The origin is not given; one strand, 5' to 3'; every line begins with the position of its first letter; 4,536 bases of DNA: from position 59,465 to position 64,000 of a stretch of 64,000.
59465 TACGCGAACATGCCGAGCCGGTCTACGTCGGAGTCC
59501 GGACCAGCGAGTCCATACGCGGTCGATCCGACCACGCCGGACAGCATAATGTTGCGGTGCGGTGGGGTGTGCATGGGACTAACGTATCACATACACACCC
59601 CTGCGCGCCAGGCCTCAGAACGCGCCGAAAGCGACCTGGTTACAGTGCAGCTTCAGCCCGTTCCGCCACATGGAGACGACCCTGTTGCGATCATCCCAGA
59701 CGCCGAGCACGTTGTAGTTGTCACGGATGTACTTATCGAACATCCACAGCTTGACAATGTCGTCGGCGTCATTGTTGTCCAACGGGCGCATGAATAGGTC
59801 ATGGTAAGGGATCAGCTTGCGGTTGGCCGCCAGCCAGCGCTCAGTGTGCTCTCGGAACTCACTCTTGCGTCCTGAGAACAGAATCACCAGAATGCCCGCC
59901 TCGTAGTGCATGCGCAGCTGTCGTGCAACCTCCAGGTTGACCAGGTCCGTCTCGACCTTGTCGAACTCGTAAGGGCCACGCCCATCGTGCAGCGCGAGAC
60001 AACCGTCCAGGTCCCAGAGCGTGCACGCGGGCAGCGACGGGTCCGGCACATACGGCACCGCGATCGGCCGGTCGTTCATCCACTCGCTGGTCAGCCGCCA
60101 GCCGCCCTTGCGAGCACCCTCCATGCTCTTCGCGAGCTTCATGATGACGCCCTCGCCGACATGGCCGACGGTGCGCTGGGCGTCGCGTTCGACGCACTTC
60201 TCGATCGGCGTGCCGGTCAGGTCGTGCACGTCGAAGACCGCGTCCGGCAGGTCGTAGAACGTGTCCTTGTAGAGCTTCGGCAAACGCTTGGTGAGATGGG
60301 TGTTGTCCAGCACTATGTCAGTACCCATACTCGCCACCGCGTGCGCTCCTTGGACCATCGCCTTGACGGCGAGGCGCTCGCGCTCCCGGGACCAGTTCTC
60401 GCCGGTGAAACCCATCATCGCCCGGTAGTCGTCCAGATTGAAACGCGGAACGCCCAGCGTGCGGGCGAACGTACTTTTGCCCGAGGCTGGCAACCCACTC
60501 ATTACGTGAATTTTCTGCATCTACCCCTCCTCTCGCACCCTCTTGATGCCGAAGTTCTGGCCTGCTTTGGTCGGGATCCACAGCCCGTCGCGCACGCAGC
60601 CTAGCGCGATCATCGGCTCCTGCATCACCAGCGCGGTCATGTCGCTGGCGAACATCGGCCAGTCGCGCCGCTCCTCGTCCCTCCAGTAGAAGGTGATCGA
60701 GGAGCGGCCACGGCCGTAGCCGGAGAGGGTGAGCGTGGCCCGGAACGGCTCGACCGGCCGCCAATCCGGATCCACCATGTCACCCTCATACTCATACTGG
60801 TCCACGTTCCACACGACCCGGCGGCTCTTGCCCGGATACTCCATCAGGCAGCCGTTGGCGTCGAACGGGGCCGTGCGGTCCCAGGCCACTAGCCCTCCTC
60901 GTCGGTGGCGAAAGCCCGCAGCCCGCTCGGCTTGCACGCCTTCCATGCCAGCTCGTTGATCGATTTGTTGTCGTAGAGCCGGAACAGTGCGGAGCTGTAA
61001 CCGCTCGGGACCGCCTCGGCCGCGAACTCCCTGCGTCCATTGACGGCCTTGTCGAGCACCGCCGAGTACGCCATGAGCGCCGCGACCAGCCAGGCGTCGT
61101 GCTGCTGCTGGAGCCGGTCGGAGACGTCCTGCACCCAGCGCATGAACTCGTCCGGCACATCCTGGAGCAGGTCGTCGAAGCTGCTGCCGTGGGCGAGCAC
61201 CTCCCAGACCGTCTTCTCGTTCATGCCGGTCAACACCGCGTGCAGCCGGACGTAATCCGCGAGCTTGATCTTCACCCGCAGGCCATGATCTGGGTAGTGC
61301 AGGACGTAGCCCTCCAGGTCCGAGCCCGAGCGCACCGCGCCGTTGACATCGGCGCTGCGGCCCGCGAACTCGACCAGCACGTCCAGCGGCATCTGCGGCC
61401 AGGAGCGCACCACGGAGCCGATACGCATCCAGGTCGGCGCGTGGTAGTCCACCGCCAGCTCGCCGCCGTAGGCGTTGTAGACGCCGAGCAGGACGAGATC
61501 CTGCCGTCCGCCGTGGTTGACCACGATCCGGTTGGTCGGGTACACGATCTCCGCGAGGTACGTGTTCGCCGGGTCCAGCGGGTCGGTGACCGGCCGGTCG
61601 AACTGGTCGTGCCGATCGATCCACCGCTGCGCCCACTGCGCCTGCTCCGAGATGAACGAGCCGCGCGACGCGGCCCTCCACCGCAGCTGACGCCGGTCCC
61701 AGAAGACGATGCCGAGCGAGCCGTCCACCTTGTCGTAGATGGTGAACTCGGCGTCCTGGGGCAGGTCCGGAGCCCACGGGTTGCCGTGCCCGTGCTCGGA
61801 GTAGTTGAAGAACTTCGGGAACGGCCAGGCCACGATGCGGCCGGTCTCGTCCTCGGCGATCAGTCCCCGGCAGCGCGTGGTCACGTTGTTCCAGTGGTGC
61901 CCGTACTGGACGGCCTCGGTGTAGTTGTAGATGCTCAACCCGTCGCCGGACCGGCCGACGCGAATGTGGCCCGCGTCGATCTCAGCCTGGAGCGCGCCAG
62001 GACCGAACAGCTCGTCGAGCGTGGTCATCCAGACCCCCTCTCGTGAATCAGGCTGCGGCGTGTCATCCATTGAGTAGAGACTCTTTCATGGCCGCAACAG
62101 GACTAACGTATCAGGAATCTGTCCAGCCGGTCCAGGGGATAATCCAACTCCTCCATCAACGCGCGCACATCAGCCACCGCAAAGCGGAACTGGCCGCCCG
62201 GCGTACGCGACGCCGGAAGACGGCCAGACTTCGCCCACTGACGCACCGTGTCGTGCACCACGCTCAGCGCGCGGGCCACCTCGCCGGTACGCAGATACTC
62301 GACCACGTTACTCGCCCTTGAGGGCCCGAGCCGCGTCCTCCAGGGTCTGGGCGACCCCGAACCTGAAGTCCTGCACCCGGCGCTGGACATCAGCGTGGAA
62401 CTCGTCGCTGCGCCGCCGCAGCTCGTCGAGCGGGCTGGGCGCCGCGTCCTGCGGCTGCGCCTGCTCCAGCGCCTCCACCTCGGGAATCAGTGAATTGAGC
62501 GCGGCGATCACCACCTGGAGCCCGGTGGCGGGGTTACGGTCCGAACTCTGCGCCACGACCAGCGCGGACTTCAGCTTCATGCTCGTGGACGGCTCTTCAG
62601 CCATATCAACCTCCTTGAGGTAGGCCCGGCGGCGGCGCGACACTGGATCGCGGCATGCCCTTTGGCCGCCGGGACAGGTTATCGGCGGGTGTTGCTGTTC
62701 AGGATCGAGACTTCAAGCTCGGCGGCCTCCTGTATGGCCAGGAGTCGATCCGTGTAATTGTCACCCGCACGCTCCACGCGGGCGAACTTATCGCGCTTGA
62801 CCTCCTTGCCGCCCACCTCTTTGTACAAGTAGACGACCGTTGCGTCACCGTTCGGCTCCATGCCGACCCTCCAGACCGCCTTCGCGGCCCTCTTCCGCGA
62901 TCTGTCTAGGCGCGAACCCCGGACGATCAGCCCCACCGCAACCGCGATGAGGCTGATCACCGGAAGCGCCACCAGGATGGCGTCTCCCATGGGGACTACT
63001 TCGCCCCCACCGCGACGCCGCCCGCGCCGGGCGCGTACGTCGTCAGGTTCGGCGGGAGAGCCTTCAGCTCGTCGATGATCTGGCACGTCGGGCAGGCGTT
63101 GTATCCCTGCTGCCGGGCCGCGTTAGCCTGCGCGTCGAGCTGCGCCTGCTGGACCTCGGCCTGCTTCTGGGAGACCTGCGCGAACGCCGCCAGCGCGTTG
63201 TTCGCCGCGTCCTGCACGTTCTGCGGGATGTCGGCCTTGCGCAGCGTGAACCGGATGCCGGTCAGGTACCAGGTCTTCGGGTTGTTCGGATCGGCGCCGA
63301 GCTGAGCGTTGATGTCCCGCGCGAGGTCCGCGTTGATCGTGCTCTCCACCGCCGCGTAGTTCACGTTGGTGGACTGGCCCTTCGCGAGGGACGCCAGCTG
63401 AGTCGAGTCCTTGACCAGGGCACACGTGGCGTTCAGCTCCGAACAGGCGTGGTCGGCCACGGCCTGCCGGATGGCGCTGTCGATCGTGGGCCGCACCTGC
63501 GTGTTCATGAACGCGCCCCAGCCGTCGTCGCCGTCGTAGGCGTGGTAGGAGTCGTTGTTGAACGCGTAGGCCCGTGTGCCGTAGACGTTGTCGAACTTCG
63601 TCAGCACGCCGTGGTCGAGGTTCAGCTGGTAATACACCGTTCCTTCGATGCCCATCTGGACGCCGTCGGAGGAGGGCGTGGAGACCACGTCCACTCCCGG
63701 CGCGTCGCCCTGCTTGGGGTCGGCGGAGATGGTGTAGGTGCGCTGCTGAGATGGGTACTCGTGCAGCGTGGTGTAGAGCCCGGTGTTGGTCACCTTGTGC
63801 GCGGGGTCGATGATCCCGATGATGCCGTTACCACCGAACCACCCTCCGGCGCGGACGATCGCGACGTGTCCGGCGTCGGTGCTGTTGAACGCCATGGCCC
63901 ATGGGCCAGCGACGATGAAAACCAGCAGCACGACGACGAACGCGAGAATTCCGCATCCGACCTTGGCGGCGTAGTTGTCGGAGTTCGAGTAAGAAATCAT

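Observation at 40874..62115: Window-wide conserved near-palindromic motif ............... (>=26 copies) acting as a -10-containing promoter element, often between divergent leaderless genes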

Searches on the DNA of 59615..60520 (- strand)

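Call 92: build_rna_model(alignment_id=A3, structure=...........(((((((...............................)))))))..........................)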
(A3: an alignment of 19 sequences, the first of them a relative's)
Model R1 built from alignment A3 (19 sequences, 82 columns); structure: as given.
model positions 73; base pairs 7; branch points 0; effective number of sequences 19; information 0.491 bits per position. Calibrated on 0.2 Mb of random sequence (short: E-values are rough).
structure used (alignment columns):
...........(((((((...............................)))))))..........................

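Call 93: search_with_rna_model(model_id=R1, sources=[window, L081, L084, L019, L168], max_evalue=1)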
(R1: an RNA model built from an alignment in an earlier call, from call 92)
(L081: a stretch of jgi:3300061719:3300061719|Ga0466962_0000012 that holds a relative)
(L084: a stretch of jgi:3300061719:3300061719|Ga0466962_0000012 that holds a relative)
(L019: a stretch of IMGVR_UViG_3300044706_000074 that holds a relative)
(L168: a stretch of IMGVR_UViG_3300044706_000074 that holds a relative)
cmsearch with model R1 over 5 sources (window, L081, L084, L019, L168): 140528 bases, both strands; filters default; matches with E-value up to 1: 48.
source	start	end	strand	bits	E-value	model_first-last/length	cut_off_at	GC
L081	6377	6449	+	46.7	5.7e-07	1-73/73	no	0.62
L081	4347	4419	+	45.7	9e-07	1-73/73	no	0.6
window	7671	7743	+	39.1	1.9e-05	1-73/73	no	0.62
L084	3780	3852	-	39.1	1.9e-05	1-73/73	no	0.62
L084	17695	17768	+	37.1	4.5e-05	1-73/73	no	0.65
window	2655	2727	-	35.6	9.2e-05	1-73/73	no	0.58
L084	8796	8868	+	35.6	9.2e-05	1-73/73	no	0.58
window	16233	16305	+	35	0.00012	1-73/73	no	0.59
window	51848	51920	+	34.4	0.00016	1-73/73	no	0.59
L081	18601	18673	-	34.4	0.00016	1-73/73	no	0.59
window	62604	62677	-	34.1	0.00018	1-73/73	no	0.69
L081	7844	7917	+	34.1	0.00018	1-73/73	no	0.69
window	22928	23000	+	34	0.00019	1-73/73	no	0.63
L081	911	983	+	32.8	0.00033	1-73/73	no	0.56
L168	26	98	-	32.8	0.00033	1-73/73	no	0.56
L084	7672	7745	-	31.5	0.00059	1-73/73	no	0.69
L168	11517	11589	-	31.2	0.00068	1-73/73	no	0.67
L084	19443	19515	+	31.2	0.0007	1-73/73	no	0.73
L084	13942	14015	-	29.6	0.0015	1-73/73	no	0.62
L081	8418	8491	+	28.8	0.0021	1-73/73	no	0.57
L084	4736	4808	-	26.9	0.005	1-73/73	no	0.66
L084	15628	15701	-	26.8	0.0052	1-73/73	no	0.57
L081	2226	2299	+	25.3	0.01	1-73/73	no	0.7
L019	8473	8544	+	25.2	0.01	1-73/73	no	0.64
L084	2793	2865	-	24.3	0.016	1-73/73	no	0.59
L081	2970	3040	+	21.5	0.058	1-73/73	no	0.63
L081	3343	3413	+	19.6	0.14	1-73/73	no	0.69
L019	8358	8430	+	19.3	0.16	1-73/73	no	0.63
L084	4809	4848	-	16.7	0.53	9-48/73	no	0.75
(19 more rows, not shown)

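Call 95: search_with_rna_model(model_id=R1, source=window, max_evalue=0.5, show_alignments=6, make_alignment=true)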
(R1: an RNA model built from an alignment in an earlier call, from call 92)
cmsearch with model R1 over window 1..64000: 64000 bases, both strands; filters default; matches with E-value up to 0.5: 26.
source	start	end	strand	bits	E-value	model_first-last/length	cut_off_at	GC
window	7671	7743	+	39.1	8.5e-06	1-73/73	no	0.62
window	2655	2727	-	35.6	4.2e-05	1-73/73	no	0.58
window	16233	16305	+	35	5.5e-05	1-73/73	no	0.59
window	51848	51920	+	34.4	7.3e-05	1-73/73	no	0.59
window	62604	62677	-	34.1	8.1e-05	1-73/73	no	0.69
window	22928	23000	+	34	8.6e-05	1-73/73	no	0.63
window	3778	3851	+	31.5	0.00027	1-73/73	no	0.69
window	62030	62103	-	28.8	0.00095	1-73/73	no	0.57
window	24800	24872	+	28.2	0.0012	1-73/73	no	0.6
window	16641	16713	+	28.2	0.0012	1-73/73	no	0.71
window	45275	45347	+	27.6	0.0016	1-73/73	no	0.7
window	6715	6787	+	26.9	0.0023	1-73/73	no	0.66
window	22767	22840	+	26.4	0.0028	1-73/73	no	0.61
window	16872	16944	+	24.9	0.0057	1-73/73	no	0.62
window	8658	8730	+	24.3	0.0074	1-73/73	no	0.59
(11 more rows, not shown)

Alignment A4: 26 matches aligned to the model, 81 columns, each read 5' to 3' on its own strand. Consensus structure (alignment columns), stored with it:
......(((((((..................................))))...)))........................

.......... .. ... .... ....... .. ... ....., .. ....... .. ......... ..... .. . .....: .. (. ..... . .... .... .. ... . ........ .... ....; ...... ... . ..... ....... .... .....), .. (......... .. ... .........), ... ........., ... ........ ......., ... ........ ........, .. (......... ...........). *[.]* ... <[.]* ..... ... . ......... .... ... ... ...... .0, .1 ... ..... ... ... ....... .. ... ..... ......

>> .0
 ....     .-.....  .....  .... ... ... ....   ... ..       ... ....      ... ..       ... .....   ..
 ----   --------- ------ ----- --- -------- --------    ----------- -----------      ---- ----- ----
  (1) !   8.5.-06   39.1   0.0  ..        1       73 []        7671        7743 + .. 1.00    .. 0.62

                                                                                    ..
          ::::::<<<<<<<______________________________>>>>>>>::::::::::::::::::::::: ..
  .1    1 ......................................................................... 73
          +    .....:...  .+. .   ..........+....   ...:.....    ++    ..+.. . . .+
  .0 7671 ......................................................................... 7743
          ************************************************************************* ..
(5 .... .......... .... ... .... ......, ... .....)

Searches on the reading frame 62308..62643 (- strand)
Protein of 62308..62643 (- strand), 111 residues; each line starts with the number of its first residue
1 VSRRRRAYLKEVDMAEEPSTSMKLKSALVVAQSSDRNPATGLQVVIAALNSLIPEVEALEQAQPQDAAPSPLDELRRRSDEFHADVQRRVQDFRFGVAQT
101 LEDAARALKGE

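Call 43: find_encoding_contigs(protein=window:62308-62643:-, flank=10000, max_places=4)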
Protein window:62308-62643:- (111 aa): no gene with exactly this product is on record in the collection.

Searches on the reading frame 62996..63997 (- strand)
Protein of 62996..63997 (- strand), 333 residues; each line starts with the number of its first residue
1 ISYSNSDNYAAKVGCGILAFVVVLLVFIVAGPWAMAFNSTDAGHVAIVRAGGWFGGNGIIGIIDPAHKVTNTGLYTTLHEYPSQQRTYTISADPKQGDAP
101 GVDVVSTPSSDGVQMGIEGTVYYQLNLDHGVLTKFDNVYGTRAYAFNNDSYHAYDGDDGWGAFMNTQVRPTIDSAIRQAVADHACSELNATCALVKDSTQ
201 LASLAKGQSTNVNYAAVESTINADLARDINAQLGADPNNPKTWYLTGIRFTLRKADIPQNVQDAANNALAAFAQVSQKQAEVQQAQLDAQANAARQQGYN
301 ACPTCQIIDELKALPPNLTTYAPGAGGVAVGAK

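Call 9: search_protein_families(library=pfam, proteins=[window:62996-63997:-])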
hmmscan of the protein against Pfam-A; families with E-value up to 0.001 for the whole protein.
window:62996-63997:- (333 aa): 1 family
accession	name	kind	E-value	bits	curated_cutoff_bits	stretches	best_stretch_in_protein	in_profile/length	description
PF01145.31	Band_7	-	7.9e-14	52.5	23.6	1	40-288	3-175/176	SPFH domain / Band 7 family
